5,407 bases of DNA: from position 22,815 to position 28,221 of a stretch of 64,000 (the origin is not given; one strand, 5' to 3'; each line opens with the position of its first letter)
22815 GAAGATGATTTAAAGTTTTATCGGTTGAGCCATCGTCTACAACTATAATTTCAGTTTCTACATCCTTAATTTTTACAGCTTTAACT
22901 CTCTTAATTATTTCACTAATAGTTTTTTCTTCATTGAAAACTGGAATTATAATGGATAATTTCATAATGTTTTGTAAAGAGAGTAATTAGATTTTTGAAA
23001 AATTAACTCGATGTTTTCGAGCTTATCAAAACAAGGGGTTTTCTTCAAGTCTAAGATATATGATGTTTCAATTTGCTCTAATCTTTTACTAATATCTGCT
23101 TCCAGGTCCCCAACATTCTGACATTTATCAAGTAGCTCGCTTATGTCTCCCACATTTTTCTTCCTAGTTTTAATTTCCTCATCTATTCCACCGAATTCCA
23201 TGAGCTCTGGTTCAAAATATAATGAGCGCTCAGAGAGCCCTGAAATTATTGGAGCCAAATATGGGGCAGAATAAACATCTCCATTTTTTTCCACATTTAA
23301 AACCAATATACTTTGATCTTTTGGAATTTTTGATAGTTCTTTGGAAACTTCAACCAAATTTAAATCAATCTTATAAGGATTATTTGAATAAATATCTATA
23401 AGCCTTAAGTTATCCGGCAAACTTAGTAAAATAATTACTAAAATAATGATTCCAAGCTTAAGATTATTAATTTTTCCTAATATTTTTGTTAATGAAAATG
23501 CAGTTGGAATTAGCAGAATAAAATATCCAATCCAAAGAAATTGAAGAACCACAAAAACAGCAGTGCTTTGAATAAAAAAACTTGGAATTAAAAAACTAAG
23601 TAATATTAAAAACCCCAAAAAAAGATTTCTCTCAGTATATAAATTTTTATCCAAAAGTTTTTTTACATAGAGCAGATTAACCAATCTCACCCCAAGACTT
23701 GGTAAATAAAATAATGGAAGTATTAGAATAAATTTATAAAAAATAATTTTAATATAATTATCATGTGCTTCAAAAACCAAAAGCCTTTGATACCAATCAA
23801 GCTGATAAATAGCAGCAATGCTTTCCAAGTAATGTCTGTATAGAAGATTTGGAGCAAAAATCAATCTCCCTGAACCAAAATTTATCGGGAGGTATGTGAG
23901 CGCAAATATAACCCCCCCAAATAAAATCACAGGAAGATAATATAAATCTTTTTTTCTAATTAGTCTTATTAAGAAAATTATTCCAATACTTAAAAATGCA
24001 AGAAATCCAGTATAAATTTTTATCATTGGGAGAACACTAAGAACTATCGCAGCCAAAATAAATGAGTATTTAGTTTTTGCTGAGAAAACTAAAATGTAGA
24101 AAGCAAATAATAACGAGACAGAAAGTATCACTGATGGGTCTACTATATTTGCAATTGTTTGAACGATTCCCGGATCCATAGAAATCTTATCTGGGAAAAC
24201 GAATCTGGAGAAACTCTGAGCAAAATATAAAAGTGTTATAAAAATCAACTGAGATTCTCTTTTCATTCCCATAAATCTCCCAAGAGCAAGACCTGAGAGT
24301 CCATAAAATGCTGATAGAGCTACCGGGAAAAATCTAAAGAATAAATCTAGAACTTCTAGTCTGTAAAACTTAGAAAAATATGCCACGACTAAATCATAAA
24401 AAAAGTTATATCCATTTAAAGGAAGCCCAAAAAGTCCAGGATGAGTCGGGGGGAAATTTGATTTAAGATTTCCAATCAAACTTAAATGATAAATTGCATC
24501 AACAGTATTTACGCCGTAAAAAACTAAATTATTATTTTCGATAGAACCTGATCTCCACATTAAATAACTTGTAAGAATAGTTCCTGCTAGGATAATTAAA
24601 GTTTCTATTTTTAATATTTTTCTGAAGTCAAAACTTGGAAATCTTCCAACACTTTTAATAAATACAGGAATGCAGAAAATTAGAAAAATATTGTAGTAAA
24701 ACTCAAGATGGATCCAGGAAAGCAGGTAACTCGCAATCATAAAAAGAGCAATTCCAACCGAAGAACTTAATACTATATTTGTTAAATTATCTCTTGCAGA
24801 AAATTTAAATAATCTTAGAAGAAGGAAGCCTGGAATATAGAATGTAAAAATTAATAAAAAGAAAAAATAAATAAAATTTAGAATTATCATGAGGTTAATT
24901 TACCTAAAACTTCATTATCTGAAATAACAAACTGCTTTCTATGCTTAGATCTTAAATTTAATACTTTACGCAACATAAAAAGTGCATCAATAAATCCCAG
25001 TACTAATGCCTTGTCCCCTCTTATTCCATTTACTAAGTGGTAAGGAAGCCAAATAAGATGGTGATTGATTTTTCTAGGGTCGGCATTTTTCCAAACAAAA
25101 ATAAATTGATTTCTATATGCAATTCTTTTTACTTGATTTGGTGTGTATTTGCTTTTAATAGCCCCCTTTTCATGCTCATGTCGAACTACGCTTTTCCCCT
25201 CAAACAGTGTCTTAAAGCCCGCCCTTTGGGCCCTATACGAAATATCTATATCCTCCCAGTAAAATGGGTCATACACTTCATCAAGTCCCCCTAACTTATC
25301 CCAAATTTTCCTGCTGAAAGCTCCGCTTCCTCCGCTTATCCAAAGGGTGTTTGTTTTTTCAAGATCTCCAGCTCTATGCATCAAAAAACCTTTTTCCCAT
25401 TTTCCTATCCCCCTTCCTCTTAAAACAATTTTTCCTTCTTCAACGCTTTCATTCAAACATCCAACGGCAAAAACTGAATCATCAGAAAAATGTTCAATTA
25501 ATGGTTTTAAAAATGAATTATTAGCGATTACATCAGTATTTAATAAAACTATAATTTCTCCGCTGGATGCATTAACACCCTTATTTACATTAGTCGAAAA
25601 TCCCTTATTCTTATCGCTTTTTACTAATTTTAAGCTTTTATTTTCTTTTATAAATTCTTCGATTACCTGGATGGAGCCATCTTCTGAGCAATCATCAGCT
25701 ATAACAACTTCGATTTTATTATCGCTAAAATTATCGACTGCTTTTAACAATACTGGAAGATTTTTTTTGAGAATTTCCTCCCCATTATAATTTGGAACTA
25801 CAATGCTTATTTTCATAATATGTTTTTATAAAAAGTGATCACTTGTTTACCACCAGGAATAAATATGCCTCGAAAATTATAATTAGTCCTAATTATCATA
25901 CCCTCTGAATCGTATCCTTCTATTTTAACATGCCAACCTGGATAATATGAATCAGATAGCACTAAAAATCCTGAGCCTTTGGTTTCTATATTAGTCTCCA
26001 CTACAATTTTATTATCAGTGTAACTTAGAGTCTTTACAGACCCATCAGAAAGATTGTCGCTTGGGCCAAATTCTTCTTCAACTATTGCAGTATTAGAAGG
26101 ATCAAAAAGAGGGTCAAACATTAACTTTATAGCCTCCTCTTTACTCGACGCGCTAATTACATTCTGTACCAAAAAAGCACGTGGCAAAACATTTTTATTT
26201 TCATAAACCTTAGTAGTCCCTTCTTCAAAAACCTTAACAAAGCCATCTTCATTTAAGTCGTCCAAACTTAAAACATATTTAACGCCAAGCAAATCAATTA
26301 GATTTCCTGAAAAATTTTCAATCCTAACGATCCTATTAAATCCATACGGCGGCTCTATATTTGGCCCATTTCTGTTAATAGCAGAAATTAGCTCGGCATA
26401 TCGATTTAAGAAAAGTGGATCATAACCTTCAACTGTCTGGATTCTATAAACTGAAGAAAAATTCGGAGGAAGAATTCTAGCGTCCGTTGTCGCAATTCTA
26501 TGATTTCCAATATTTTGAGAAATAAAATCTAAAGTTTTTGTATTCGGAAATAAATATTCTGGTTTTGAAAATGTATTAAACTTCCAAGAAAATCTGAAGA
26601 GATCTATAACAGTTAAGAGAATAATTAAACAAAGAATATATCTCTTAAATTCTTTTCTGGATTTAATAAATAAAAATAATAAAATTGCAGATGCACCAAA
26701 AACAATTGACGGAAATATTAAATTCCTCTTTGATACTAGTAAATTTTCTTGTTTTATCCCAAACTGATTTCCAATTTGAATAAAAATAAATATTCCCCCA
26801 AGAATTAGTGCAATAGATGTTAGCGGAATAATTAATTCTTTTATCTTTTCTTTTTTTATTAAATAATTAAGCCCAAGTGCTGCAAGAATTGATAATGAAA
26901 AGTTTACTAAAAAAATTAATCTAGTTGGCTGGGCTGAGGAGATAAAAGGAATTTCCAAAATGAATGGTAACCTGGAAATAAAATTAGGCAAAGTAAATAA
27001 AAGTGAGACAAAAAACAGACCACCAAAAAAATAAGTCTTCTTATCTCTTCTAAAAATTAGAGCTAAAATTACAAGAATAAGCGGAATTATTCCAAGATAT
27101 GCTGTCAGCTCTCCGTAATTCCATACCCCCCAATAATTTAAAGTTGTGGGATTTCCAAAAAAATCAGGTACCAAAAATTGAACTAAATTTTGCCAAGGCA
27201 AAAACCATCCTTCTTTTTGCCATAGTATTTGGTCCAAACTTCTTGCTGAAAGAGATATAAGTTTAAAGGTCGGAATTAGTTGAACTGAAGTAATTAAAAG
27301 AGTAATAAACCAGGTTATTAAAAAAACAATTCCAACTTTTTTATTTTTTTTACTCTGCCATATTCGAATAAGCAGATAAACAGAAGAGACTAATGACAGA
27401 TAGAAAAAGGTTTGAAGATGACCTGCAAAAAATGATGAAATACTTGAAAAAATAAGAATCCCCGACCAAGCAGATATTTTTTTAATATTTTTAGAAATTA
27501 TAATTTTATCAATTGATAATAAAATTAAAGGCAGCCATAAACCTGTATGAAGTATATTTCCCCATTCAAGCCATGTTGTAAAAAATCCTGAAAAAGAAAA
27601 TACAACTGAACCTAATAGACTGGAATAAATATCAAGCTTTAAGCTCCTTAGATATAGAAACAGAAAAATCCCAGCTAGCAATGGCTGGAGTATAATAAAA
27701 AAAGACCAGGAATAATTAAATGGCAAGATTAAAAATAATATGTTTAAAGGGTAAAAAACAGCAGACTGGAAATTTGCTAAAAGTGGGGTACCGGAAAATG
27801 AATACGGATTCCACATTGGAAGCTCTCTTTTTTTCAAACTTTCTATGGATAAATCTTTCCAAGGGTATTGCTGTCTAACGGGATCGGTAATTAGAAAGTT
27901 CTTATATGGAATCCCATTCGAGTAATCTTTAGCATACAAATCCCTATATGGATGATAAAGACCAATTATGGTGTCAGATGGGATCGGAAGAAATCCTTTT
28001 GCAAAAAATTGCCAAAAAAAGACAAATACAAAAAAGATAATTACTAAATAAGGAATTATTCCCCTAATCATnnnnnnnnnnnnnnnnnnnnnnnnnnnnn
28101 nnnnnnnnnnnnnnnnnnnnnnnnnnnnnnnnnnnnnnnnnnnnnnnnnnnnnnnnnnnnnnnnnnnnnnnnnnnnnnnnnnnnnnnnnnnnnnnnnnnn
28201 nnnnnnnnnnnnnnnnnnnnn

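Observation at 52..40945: A 40-kb, roughly 35-gene surface-glycosylation island with about 20 GT-C-like membrane proteins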

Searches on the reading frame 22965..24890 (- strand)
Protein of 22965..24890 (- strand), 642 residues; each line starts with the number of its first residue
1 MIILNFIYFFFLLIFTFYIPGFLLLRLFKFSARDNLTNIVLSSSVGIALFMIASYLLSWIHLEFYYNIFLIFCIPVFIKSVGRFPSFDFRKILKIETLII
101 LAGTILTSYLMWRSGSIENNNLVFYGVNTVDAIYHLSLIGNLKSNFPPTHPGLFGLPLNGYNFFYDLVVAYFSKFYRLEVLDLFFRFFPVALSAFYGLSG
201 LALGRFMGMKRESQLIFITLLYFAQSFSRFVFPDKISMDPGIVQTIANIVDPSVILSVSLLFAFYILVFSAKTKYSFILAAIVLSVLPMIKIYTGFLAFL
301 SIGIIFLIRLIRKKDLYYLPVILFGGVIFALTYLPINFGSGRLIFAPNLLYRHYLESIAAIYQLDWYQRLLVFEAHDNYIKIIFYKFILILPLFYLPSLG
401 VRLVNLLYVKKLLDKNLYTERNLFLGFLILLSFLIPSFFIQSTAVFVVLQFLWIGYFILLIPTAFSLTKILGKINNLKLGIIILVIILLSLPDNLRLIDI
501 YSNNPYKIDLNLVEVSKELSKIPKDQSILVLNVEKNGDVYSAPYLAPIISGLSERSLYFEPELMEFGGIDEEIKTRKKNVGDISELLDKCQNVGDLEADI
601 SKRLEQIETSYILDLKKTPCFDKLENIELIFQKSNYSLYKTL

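Call 4: search_protein_families(library=pfam, proteins=[window:22965-24890:-], max_evalue=0.01)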
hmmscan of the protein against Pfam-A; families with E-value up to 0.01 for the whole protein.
window:22965-24890:- (642 aa): 1 family
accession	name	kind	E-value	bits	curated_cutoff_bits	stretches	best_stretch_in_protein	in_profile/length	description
PF11992.13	TgpA_N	-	1.4e-05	24.7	30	1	279-464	3-144/333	TgpA N-terminal domain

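Call 53: search_protein_representatives(protein=window:22965-24890:-)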
Query: 642 residues. Proteins with E-value up to 0.001 (for the whole library): 901; up to 1e-10: 577; up to 1e-30: 103. The best 150 are listed.
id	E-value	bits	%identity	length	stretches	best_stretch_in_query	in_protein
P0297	9.7e-276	932.9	67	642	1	1-642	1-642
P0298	1.1e-155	536.4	45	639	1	5-640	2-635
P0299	2.1e-152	525.5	43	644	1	1-640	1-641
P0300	3.4e-145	501.7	42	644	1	1-641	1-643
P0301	4.1e-145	501.4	41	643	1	4-642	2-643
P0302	1.0e-137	477.0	39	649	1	4-640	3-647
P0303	5.6e-137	474.6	42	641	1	3-640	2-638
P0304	1.5e-135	469.8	40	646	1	4-640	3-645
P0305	1.1e-132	460.4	40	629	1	5-640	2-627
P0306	2.4e-130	452.7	41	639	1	3-640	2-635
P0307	7.0e-129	447.8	39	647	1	1-639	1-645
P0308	9.5e-128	444.1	38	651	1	3-641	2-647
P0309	1.5e-125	436.8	40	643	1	6-641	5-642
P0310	8.1e-125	434.4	38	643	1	1-641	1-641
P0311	1.1e-124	433.9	39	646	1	1-640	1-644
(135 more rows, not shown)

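Call 55: search_protein_families(library=pfam, alignment_id=A4, max_evalue=0.01)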
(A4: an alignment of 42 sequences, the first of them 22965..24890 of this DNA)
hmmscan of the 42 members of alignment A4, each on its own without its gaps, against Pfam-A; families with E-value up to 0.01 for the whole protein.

A. member 1, window:22965-24890:- (642 aa): 1 family
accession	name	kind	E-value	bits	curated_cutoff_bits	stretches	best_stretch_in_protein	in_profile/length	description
PF11992.13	TgpA_N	-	1.4e-05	24.7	30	1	279-464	3-144/333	TgpA N-terminal domain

B. families by the number of members that match (of 42 scanned): 2 families
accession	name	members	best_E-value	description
PF11992.13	TgpA_N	1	1.4e-05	TgpA N-terminal domain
PF06570.16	DUF1129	1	0.0016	Protein of unknown function (DUF1129)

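Call 56: search_solved_structures(query=A4, max_evalue=10)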
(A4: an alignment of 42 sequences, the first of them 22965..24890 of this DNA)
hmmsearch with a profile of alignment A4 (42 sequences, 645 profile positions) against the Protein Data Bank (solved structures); distinct sequences matched with E-value up to 10: 2.
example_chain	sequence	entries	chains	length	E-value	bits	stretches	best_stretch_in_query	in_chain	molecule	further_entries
9bh5_AB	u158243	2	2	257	1.5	10.2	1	522-607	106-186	Small ribosomal subunit protein eS1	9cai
2dk1_A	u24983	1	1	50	3.5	9.1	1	153-167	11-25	WW domain-binding protein 4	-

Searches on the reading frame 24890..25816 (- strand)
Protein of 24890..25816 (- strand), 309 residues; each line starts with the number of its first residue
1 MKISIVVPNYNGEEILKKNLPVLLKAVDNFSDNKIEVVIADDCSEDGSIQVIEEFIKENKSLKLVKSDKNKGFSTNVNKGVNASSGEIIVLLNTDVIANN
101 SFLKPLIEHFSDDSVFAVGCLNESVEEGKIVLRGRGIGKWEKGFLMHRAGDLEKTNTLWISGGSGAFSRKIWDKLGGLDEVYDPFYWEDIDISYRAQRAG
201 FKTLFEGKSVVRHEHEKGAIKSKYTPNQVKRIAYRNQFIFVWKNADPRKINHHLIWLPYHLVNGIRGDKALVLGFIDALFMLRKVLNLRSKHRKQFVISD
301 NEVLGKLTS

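Call 5: search_protein_families(library=pfam, proteins=[window:24890-25816:-], max_evalue=0.01)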
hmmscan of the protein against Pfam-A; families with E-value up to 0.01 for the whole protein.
window:24890-25816:- (309 aa): 5 families
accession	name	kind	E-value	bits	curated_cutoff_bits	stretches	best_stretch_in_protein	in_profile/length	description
PF00535.33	Glycos_transf_2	-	1.1e-25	91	23.3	1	4-174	1-166/168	Glycosyl transferase family 2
PF13641.12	Glyco_tranf_2_3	-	2.1e-17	64.4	27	1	3-217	3-215/230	Glycosyltransferase like family 2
PF10111.15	Glyco_tranf_2_2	-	4.1e-06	26.9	27.3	1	4-97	1-93/276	Glycosyltransferase like family 2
PF13632.12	Glyco_trans_2_3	-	3.2e-05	24.3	27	1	88-256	1-165/198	Glycosyl transferase family group 2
PF13712.12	Glyco_tranf_2_5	-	0.0034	17.6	27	0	63-119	31-89/210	Glycosyltransferase like family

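Call 32: search_protein_families(library=ncbifam, proteins=[window:24890-25816:-], max_evalue=0.001)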
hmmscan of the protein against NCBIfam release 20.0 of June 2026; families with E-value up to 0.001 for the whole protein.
window:24890-25816:- (309 aa): 21 families
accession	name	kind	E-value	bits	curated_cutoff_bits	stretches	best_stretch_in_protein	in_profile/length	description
TIGR03937.1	PgaC_IcaA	equivalog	5e-19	68.5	422.3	1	2-210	46-247/407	poly-beta-1,6-N-acetyl-D-glucosamine synthase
TIGR03965.1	mycofact_glyco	equivalog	5.9e-19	68.3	280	1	2-119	75-188/467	mycofactocin biosynthesis glycosyltransferase MftF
NF041875.1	EPS_EpsD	equivalog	2.3e-17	63.4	370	1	3-220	1-213/325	exopolysaccharide biosynthesis glycosyltransferase EpsD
NF047588.1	GlcsyltransPgfSStrep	equivalog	5.7e-15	55.3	500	1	1-112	1-112/308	glycosyltransferase PgfS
TIGR04283.1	glyco_like_mftF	equivalog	2.1e-13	50.4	182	1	3-205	1-178/221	TIGR04283 family arsenosugar biosynthesis glycosyltransferase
NF050050.1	ProtGlycPglI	equivalog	1.3e-12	47.7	500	1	2-139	3-138/306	GalNAc(5)-diNAcBac-PP-undecaprenol beta-1,3-glucosyltransferase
NF007482.0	PRK10073.1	equivalog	2.2e-12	46.6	423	1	2-115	7-115/334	glycosyltransferase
NF041394.1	GtaseAglG_Halo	equivalog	3.9e-12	46.1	440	1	1-120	1-117/304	glucosyl-dolichyl phosphate glucuronosyltransferase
TIGR03111.1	glyc2_xrt_Gpos1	hypoth_equivalog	5.9e-12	45.1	363.95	1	2-115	50-161/439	TIGR03111 family XrtG-associated glycosyltransferase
NF047683.1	TeichurnBiosyTuaG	equivalog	1.6e-10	41.1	400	1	2-105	7-106/252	teichuronic acid biosynthesis protein TuaG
NF038302.1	EPS_HpsE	equivalog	9.2e-10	38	300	1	2-104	2-105/307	hormogonium polysaccharide biosynthesis glycosyltransferase HpsE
NF053739.1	GlytfEpsEBac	equivalog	1.4e-08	34.1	450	1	2-108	2-105/265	glycosyltransferase EpsE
NF038299.1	EPS_HpsN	equivalog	2.1e-08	33.5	425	1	2-114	2-110/317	hormogonium polysaccharide biosynthesis glycosyltransferase HpsN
NF007986.1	PRK10714.1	equivalog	7.7e-08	31.7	529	1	2-107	7-112/316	undecaprenyl-phosphate 4-deoxy-4-formamido-L-arabinose transferase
TIGR01556.1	rhamnosyltran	subfamily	1.3e-07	31.1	200.55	1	20-214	7-201/281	rhamnosyltransferase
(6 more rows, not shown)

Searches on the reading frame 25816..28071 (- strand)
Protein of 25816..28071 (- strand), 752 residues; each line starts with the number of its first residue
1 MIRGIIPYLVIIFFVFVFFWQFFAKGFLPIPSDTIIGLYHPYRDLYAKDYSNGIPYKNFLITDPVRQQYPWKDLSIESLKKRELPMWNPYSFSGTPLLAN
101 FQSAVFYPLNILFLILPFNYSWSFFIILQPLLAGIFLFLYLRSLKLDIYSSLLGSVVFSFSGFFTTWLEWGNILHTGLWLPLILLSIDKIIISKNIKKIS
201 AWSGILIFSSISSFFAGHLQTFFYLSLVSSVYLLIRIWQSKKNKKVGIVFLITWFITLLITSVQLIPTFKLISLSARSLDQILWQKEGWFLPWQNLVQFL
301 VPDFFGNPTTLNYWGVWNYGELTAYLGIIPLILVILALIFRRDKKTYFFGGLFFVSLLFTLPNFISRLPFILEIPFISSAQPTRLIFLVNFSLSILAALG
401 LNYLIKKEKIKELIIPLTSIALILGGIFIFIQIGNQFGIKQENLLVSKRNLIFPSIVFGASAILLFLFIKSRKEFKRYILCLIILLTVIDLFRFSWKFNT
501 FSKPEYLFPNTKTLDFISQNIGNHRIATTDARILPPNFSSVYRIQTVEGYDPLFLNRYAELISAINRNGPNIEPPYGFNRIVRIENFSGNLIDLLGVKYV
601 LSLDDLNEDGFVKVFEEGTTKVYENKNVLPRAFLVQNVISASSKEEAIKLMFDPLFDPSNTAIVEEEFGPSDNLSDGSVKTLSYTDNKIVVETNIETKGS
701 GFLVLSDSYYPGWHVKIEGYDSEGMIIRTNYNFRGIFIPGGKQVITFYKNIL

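Call 5: search_protein_families(library=pfam, proteins=[window:25816-28071:-], max_evalue=0.01)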
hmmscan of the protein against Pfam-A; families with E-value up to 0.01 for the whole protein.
window:25816-28071:- (752 aa): 1 family
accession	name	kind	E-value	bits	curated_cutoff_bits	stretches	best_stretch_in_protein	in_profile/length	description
PF09586.16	YfhO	-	5.3e-27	95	28.5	2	104-642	74-601/835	Bacterial membrane protein YfhO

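Call 66: search_protein_families(library=ncbifam, proteins=[window:25816-28071:-], max_evalue=0.001)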
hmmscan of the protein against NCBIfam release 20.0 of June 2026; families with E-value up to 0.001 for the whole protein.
window:25816-28071:- (752 aa): 0 families
